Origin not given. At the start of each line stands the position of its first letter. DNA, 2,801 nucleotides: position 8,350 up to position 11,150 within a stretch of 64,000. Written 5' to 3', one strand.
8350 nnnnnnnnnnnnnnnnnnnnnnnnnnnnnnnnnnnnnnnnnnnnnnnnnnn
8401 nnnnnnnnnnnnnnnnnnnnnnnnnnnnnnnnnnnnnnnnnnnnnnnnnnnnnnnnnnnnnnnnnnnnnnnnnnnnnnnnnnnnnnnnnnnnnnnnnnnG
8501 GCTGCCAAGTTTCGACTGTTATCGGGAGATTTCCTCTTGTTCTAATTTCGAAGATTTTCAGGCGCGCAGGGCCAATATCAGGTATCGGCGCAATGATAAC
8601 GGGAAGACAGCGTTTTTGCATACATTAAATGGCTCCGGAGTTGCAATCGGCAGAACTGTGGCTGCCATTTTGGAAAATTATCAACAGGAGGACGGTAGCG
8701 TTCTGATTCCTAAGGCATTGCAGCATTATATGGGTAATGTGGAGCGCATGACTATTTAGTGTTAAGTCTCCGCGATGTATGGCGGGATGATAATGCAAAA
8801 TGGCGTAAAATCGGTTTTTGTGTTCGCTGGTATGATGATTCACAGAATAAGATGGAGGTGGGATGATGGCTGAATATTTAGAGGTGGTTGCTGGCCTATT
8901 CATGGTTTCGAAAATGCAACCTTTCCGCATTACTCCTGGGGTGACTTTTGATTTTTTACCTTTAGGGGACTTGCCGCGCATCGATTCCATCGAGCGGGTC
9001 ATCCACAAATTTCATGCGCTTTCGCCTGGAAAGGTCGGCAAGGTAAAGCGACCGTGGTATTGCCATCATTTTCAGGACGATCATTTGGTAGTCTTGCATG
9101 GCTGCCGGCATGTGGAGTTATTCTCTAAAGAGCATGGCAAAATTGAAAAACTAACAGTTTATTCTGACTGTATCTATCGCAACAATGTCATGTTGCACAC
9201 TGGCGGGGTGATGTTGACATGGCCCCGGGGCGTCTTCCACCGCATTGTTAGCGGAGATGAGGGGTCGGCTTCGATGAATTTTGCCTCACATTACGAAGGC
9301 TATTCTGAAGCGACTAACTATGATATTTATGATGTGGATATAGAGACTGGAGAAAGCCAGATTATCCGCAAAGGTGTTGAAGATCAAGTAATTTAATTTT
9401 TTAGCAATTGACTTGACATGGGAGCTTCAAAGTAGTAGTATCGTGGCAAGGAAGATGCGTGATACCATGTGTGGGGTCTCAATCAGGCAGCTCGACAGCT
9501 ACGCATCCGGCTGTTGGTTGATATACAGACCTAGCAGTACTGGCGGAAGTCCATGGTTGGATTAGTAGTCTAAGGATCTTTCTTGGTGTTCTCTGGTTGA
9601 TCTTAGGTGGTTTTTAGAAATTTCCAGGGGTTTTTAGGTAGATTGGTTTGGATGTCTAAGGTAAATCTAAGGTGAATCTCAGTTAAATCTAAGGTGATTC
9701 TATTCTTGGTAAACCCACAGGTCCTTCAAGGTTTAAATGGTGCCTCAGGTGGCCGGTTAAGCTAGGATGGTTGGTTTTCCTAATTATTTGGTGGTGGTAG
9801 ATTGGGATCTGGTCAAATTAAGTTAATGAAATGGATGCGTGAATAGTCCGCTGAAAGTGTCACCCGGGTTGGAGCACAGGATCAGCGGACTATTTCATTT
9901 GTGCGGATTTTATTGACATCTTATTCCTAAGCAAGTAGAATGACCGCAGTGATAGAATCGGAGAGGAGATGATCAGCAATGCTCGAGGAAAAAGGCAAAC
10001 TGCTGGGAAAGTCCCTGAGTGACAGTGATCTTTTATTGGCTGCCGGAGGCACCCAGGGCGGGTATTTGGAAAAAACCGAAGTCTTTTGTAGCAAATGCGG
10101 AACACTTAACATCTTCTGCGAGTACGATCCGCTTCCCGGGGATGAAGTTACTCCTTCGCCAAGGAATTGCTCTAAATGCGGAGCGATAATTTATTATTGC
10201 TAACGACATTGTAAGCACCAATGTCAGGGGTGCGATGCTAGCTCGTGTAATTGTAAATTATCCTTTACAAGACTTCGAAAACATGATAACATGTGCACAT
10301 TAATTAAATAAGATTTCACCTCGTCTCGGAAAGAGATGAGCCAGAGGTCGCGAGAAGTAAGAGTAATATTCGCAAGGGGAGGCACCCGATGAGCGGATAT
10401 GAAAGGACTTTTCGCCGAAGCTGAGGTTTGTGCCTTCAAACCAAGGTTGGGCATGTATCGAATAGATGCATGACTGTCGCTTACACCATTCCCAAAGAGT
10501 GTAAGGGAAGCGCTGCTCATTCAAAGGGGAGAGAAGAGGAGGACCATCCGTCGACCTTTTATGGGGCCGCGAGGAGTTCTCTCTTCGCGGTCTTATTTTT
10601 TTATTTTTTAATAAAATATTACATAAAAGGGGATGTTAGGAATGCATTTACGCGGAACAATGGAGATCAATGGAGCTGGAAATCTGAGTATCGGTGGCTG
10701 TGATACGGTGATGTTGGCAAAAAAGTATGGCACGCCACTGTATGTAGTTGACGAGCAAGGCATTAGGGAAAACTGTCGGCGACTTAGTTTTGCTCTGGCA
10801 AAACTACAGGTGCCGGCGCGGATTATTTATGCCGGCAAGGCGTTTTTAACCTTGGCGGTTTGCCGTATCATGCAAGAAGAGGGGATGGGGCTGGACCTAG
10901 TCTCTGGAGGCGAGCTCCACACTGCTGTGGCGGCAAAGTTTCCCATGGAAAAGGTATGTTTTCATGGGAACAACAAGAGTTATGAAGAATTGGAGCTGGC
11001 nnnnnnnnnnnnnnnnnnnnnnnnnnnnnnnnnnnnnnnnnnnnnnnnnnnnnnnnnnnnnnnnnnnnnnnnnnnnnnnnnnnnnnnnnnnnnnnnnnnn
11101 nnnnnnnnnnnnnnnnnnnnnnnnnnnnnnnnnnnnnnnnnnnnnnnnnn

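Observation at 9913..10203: Orphan small Cys-rich peptide with a double-glycine-type leader motif and a zinc-ribbon-like core, driven by a textbook promoter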

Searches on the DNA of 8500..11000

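Call 5: search_rna_families(source=window, start=8500, end=11000, threshold=evalue, max_evalue=1)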
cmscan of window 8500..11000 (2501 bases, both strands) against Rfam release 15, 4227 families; matches with E-value up to 1: 1.
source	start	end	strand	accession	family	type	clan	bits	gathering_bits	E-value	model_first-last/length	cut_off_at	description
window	10334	10523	+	RF00168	Lysine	Cis-reg; riboswitch;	-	106.4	30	9.3e-29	1-182/182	no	Lysine riboswitch aptamer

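Call 71: search_rna_families(source=window, start=9390, end=9985, threshold=evalue, max_evalue=10)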
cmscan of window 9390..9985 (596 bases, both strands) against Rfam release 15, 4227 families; matches with E-value up to 10: 1.
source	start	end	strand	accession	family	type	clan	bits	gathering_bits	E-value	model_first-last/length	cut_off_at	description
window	9617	9702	+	RF03984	MIR2933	Gene; miRNA;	-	14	70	8.7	1-112/112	no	MIR2933 microRNA precursor family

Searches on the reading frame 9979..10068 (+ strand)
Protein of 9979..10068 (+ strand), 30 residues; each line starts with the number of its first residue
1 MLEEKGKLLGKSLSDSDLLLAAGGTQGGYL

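Call 61: search_protein_families(library=ncbifam, proteins=[window:9979-10068:+], max_evalue=10)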
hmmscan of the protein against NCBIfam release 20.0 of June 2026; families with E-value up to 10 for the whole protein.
seq(30 aa): 0 families

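Call 62: search_protein_families(library=pfam, proteins=[window:9979-10068:+], max_evalue=10)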
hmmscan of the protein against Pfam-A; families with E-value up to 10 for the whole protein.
seq(30 aa): 0 families

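Call 84: search_solved_structures(query=window:9979-10068:+, max_evalue=10, show_alignments=5)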
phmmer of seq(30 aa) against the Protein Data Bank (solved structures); distinct sequences matched with E-value up to 10: 0.

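Call 86: search_solved_structures(query=A5, max_evalue=10, show_alignments=5)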
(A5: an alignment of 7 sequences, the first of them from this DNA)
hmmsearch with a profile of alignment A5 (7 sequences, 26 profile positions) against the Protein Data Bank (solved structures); distinct sequences matched with E-value up to 10: 1.
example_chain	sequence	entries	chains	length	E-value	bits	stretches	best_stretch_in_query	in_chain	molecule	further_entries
3sqg_C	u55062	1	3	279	0.45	13.6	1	4-19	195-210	Methyl-coenzyme M reductase, gamma subunit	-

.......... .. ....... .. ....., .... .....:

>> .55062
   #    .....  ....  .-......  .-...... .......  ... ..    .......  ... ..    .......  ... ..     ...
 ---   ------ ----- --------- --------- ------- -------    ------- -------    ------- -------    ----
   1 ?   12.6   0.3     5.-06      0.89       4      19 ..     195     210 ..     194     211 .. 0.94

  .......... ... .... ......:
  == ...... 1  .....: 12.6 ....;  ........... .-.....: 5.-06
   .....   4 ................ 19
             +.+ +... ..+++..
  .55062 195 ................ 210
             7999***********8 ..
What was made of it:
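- A leader profile does not find CtA or LahA leaders in the PDB (calls 84, 86).
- Tried and rejected: A leader-only search and a leader profile against PDB sequences did not find CtA or LahA leaders (calls 84, 86).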
